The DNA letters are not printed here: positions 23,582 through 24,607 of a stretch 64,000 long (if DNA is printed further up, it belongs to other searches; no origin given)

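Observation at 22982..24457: Duplicated KdpE with a degenerate acidic pocket next to the canonical kdpDE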

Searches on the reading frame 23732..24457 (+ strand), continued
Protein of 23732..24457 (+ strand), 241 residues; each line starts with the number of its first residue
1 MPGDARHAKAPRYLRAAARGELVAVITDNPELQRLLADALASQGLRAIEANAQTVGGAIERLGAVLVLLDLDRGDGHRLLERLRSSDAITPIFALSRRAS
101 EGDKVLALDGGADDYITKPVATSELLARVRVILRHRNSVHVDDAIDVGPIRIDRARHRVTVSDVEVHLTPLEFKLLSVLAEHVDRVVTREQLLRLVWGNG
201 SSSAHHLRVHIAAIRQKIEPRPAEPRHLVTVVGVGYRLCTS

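Call 26: find_related_loci(query=A2, collection=genome_contigs, flank=6000)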
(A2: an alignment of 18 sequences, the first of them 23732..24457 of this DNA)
Query A2 (241 aa) in genome_contigs; peptide patterns used: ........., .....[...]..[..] (x = any residue, [..] = any of these).
600 stretches matched a pattern (row limit reached: there are more); 594 encode a relative of the query (tblastn E <= 1e-3); the best 80 are kept; 80 distinct loci.
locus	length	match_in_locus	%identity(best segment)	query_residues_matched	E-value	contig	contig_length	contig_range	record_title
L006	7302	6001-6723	50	4-238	8e-57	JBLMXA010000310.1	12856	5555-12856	MAG: Acidobacteriota bacterium isolate MAG268 PRJNA957066_bin48_renamed_309, whole genome shotgun sequence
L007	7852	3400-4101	47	15-238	4e-53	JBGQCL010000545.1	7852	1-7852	MAG: Kofleriaceae bacterium isolate OBJ2_061818_110_40 k141_2449745_length_7852_cov_10.9987, whole genome shotgun sequen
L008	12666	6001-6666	47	20-238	1e-52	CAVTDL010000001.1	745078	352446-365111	MAG: uncultured delta proteobacterium isolate MFD00905.bin.2.151 genome assembly, contig: contig_11229, whole genome sho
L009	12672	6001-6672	47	23-240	4e-52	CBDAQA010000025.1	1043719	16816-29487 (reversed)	MAG: Tepidisphaeraceae bacterium isolate 1353d618-0544-4452-b543-d2f7128d8099 genome assembly, contig: contig_25, whole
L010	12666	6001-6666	49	23-239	7e-52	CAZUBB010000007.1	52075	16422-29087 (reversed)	MAG TPA_asm: uncultured Pirellulales bacterium isolate binchicken_co179_34 genome assembly, contig: NODE_1947_length_520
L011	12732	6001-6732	42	1-239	6e-49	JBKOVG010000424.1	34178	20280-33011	MAG: Candidatus Methylomirabilota bacterium isolate GM_EKS_MAG_00050 GM_EKS_000001276098, whole genome shotgun sequence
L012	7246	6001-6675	44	20-238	9e-48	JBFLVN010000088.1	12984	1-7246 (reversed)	MAG: Bdellovibrionota bacterium isolate MAG007 MAG007_88, whole genome shotgun sequence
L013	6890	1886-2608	43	3-238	1e-47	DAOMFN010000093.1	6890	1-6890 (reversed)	MAG TPA_asm: Anaeromyxobacteraceae bacterium isolate AMR_MDS_5001 NODE_3889_length_6890_cov_11.345721, whole genome shot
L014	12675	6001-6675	44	20-238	5e-47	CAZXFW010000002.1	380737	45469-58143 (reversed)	MAG TPA_asm: uncultured Polyangiales bacterium isolate binchicken_co245_13 genome assembly, contig: NODE_6_length_380737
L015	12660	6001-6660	42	23-239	1e-46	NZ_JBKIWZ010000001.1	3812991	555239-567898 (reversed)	Pantoea sp. NSTU24 contig_1, whole genome shotgun sequence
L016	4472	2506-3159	42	25-237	2e-46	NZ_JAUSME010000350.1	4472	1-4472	MAG: Herminiimonas sp. isolate E19_concoct.bin.79 E19_k141_96939, whole genome shotgun sequence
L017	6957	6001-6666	45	25-239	2e-46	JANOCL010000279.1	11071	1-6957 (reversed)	MAG: Variovorax sp. isolate VAR_17_metabat_411 VAR_17_k141_2812915, whole genome shotgun sequence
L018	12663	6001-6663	41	23-239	5e-46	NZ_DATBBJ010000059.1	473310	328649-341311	MAG: Scandinavium sp. isolate SMAG_U5756 k141_1481525, whole genome shotgun sequence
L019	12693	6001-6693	43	22-241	5e-46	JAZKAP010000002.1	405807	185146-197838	MAG: Pseudomonadota bacterium isolate ADI_H3L2_1_122_18_3-bin032_1 ADIH3L21_B032_1_000000000002, whole genome shotgun se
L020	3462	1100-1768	44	22-238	9e-46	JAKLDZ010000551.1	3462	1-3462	MAG: Myxococcota bacterium isolate RA.bin121 RA.bin121_551, whole genome shotgun sequence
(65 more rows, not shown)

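Call 41: predict_structure(alignment_id=A3)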
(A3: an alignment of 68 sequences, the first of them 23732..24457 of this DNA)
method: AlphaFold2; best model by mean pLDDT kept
length: 241 residues; sequences in the alignment: 68
mean_pLDDT: 89.2   pTM: 0.58
mean pLDDT of the five models: 89.2, 88.4, 88.5, 88.1, 87.8
residues with pLDDT >= 90: 177; 70-90: 39; 50-70: 21; < 50: 4
segments of 3 or more residues with pLDDT < 50: 14-17
pLDDT, mean of each block of 10 residues (from residue 1): 58 55 94 95 94 81 93 91 85 96 94 95 94 77 87 95 97 97 96 90 88 98 97 97 85
secondary structure, 60 per line:
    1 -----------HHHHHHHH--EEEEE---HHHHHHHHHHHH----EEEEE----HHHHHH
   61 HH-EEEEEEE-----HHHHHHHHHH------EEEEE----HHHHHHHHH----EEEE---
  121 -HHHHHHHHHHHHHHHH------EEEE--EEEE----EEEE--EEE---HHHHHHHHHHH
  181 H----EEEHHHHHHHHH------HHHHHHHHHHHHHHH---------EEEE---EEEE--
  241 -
elements in order: H12-19 E22-26 H30-41 E46-50 H55-62 E64-70 H76-85 E92-96 H101-109 E114-117 H122-137 E144-147 E150-153 E158-161 E164-166 H170-181 E186-188 H189-197 H204-218 E228-231 E235-238

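Call 60: fold_search(model_id=the predicted structure, library=pdb)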
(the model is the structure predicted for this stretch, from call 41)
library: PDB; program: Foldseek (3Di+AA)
matches with E <= 10: 1879; with E <= 0.001: 640
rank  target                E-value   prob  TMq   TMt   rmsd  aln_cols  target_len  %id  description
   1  4kfc_B                3.1e-23  1.00  0.46  0.50  13.7       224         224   39  Crystal structure of a hyperactive mutant of response regulator KdpE complexed to its promoter DNA (released 2014-02-19)
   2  4kny_B                2.0e-22  1.00  0.47  0.50  13.7       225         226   38  Crystal structure of the response regulator KdpE complexed to DNA in an active-like conformation (released 2014-02-19)
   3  4kfc_A                7.2e-22  1.00  0.47  0.51  11.3       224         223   38  Crystal structure of a hyperactive mutant of response regulator KdpE complexed to its promoter DNA (released 2014-02-19)
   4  4kny_A                1.6e-21  1.00  0.47  0.51  11.3       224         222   38  Crystal structure of the response regulator KdpE complexed to DNA in an active-like conformation (released 2014-02-19)
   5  6lgq_D                2.3e-21  1.00  0.46  0.50  12.2       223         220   38  The crystal complex structure of histidine kinase and response regulator (released 2020-12-09)
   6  9dvt_S                2.1e-20  1.00  0.46  0.47  16.8       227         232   32  Cryo-EM structure of RpaA bound to PkaiBC DNA and the CTD of the alpha subunit of RNAP from the cyanobacterium Synecho (released 2025-10-15)
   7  9dvt_R                6.9e-20  1.00  0.46  0.46  14.3       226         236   33  Cryo-EM structure of RpaA bound to PkaiBC DNA and the CTD of the alpha subunit of RNAP from the cyanobacterium Synecho (released 2025-10-15)
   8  2gwr                  1.5e-18  1.00  0.55  0.58   7.3       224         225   35  Crystal structure of the response regulator protein mtrA from Mycobacterium Tuberculosis (released 2006-05-23)
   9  1ys6_A                4.0e-18  1.00  0.51  0.54   7.6       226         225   35  Crystal structure of the response regulatory protein PrrA from Mycobacterium Tuberculosis (released 2006-02-07)
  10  1ys6_B                5.1e-18  1.00  0.51  0.54   7.6       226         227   36  Crystal structure of the response regulatory protein PrrA from Mycobacterium Tuberculosis (released 2006-02-07)
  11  2oqr                  1.0e-17  1.00  0.45  0.47  16.5       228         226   38  The structure of the response regulator RegX3 from Mycobacterium tuberculosis (released 2007-10-16)
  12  1p2f                  1.7e-17  1.00  0.45  0.49   9.6       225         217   28  Crystal Structure Analysis of Response Regulator DrrB, a Thermotoga maritima OmpR/PhoB Homolog (released 2003-04-29)
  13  1ys7_A                2.4e-17  1.00  0.51  0.54   7.8       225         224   36  Crystal structure of the response regulator protein prrA complexed with Mg2+ (released 2006-02-07)
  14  8uvk_B                8.7e-17  1.00  0.44  0.48  15.9       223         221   28  CosR DNA bound form II (released 2024-01-31)
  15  1ys7_B                2.2e-16  1.00  0.51  0.54   7.6       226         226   36  Crystal structure of the response regulator protein prrA complexed with Mg2+ (released 2006-02-07)
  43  3zq7                  6.7e-11  1.00  0.39  0.89   1.7       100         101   41  The Structure of DNA-binding domain of response regulator from Escherichia coli K-12 (released 2012-03-21)
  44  1zh2_A                5.1e-10  1.00  0.46  0.90   1.4       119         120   38  Crystal Structure Of The Calcium-Bound Receiver Domain Of Kdp Potassium Transport System Response Regulator KdpE (released 2005-12-13)
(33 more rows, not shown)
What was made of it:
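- Its domains superpose on the KdpE receiver 1zh2 (1.4 A over 119 residues) and the KdpE DNA-binding domain 3zq7 (1.7 A over 100 residues) (calls 41, 60).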

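Call 65: search_protein_representatives(alignment_id=A2)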
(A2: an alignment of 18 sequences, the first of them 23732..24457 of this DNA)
Query: 18 sequences, 239 profile positions. Proteins with E-value up to 0.001 (for the whole library): 624777; up to 1e-10: 157906; up to 1e-30: 16103. The best 150 are listed.
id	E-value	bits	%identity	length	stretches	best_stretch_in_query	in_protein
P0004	1.8e-112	391.2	-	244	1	7-238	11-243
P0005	2.0e-106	371.4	-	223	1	18-238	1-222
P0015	6.9e-104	363.1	-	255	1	5-238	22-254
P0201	4.3e-93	327.7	-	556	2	17-238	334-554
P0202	3.0e-79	282.4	-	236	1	13-238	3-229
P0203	7.1e-79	281.2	-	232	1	13-238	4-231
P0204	1.1e-76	274.0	-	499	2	17-237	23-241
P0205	1.8e-74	266.7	-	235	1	14-238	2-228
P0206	2.5e-74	266.3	-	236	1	16-237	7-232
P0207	1.7e-72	260.3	-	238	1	16-238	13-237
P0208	1.9e-71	256.9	-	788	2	12-238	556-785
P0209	7.8e-71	254.9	-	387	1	17-237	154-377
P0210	2.9e-70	253.0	-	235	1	18-238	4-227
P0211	7.4e-70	251.7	-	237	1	17-238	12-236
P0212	5.0e-69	249.0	-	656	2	15-237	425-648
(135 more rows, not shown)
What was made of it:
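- Tried and rejected: A profile search of 1.84 billion representative sequences (call 65).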

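Call 67: list_cluster_members(proteins=[P0009, P0102, P0128, P0001, P0043, P0126, P0130])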
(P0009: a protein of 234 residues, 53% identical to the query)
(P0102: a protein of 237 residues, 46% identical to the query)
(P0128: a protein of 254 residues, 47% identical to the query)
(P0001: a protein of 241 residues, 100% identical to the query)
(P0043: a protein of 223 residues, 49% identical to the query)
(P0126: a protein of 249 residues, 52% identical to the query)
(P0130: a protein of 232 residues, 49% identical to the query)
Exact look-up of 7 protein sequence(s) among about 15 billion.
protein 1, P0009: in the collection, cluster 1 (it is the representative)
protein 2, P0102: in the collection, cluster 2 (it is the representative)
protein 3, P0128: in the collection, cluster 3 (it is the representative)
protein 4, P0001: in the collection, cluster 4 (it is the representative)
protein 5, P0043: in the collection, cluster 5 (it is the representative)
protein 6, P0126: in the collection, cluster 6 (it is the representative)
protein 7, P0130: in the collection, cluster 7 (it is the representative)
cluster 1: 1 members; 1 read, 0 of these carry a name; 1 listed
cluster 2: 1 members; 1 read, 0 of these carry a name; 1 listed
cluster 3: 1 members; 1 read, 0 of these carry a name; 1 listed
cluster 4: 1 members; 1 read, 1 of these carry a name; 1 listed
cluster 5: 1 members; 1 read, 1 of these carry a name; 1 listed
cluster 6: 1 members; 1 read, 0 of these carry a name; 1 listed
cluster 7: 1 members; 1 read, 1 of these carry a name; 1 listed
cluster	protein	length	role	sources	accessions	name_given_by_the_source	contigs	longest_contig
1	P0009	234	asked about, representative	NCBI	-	-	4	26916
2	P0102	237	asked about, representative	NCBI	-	-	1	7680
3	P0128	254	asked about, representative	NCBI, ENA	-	-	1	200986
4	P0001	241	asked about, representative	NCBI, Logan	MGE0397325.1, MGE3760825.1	MAG: winged helix-turn-helix domain-containing protein [Kofleriaceae bacterium]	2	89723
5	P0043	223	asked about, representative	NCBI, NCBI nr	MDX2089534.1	MAG: winged helix-turn-helix domain-containing protein [Kofleriaceae bacterium] | winged helix-turn-helix domain-containing protein [Kofleriaceae bacterium]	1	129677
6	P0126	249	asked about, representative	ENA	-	-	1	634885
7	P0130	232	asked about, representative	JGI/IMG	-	two-component system KDP operon response regulator KdpE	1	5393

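Call 68: search_protein_families(library=ncbifam, proteins=[window:23732-24457:+], max_evalue=1e-10)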
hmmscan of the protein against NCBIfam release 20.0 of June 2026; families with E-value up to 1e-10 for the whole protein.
window:23732-24457:+ (241 aa): 37 families (the best 25 are shown)
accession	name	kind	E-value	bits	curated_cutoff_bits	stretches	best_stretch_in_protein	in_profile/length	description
NF007820.0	PRK10529.1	equivalog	5.2e-49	166.7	325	1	23-238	4-223/225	two-component system response regulator KdpE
TIGR02154.1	PhoB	equivalog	1.4e-42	145.5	296.2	1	23-238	5-225/226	phosphate regulon transcriptional regulator PhoB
NF040689.1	MtrAB_MtrA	equivalog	6.6e-42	143.3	300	1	24-237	2-217/219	MtrAB system response regulator MtrA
NF045944.1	ResRegRpaBCyano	equivalog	3.5e-34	118.2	330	1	25-237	2-226/229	response regulator transcription factor RpaB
NF007005.1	PRK09468.1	equivalog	5e-33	114.5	331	1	22-237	5-230/237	osmolarity response regulator transcription factor OmpR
NF040534.1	resp_reg_YycF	equivalog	1.1e-32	113.2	340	1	33-238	13-227/231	response regulator YycF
NF007928.2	PRK10643.1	equivalog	1.6e-32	112.9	330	1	25-238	5-216/216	two-component system response regulator PmrA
TIGR01387.1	cztR_silR_copR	subfamily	2.3e-32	112.4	279.2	1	24-238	2-218/218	heavy metal response regulator transcription factor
NF007546.0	PRK10161.1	equivalog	6.3e-32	111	471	1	23-240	5-227/229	phosphate response regulator transcription factor PhoB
NF053854.1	RespRegPhoBBctds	equivalog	9.2e-32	110.2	270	1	25-238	3-224/225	two-component system response regulator PhoB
NF033117.2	vanR_ACDEGLN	exception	5.7e-31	107.8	350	1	28-238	6-225/226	VanR-ABDEGLN family response regulator transcription factor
NF007982.1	PRK10710.1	equivalog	5.8e-31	107.9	380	1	20-238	7-227/235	envelope stress response regulator BaeR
NF008296.0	PRK11083.1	equivalog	1.4e-29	103.2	273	1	23-238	6-225/228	two-component system response regulator CreB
NF008078.0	PRK10816.1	equivalog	1.4e-28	100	336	1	65-238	48-220/223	two-component system response regulator PhoP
NF041734.1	resp_reg_RppA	equivalog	1.1e-27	96.8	250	1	76-239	61-228/229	two-component system response regulator RppA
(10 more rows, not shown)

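Call 71: find_related_loci(query=window:23732-24457:+, collection=metagenome_contigs, flank=6000)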
Query window:23732-24457:+ (241 aa) in metagenome_contigs; peptide patterns used: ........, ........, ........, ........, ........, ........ (x = any residue, [..] = any of these).
600 stretches matched a pattern (row limit reached: there are more); 405 encode a relative of the query (tblastn E <= 1e-3); the best 80 are kept; 80 distinct loci.
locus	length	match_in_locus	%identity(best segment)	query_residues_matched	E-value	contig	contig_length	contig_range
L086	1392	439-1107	48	23-239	3e-52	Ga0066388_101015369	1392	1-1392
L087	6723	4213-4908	44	15-240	1e-46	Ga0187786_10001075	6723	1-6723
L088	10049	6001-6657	42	25-239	2e-44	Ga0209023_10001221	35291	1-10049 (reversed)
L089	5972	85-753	43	22-238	3e-44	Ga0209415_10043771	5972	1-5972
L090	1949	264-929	43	23-238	9e-44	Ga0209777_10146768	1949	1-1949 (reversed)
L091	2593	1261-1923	39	25-238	1e-42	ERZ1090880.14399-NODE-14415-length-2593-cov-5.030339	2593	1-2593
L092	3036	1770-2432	45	23-239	6e-43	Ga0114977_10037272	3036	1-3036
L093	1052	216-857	39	25-238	4e-44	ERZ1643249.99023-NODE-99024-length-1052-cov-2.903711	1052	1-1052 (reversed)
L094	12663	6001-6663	40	25-238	2e-41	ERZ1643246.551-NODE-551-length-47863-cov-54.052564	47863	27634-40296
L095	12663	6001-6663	40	25-241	6e-41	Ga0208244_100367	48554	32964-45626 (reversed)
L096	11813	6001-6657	40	23-238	6e-41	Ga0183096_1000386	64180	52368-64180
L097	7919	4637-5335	40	9-237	1e-40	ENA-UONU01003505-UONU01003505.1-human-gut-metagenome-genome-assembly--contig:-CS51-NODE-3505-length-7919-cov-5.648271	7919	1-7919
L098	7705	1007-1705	40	9-237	1e-40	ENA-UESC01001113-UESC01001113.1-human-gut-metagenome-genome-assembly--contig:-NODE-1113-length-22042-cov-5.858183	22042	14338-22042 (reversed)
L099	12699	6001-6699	40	9-237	1e-40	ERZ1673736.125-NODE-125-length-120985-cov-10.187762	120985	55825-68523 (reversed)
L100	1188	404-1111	40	9-240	3e-42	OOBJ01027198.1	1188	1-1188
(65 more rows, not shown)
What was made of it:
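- Tried and rejected: A genome_contigs scan with the family alignment (call 26) and a metagenome_contigs scan with the protein (call 71).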

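Call 80: find_encoding_contigs(protein=P0048, flank=8000, max_places=1)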
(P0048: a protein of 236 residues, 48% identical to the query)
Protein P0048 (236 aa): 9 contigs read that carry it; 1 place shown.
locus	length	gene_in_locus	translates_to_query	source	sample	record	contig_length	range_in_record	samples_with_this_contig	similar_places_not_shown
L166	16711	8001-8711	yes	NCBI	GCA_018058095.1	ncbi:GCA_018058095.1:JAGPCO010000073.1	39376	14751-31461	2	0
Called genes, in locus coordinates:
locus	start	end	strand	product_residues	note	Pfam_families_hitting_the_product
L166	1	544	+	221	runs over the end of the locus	-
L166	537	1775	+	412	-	PF13365:Trypsin_2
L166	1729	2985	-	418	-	-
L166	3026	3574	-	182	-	-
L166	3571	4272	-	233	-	-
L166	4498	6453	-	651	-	PF02705:K_trans, PF22776:K_trans_C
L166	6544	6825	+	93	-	-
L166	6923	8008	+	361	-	PF13493:DUF4118, PF00512:HisKA, PF02518:HATPase_c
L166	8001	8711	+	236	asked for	PF00072:Response_reg, PF00486:Trans_reg_C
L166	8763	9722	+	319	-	PF23023:Anti-Pycsar_Apyc1 (weak), PF00753:Lactamase_B, PF12706:Lactamase_B_2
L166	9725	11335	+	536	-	PF01590:GAF, PF13185:GAF_2, PF13492:GAF_3, PF00158:Sigma54_activat, PF14532:Sigma54_activ_2, PF07728:AAA_5 (faint), PF25601:AAA_lid_14, PF02954:HTH_8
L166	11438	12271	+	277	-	PF13385:Laminin_G_3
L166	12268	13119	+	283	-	PF13385:Laminin_G_3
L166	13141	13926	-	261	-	-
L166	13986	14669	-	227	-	-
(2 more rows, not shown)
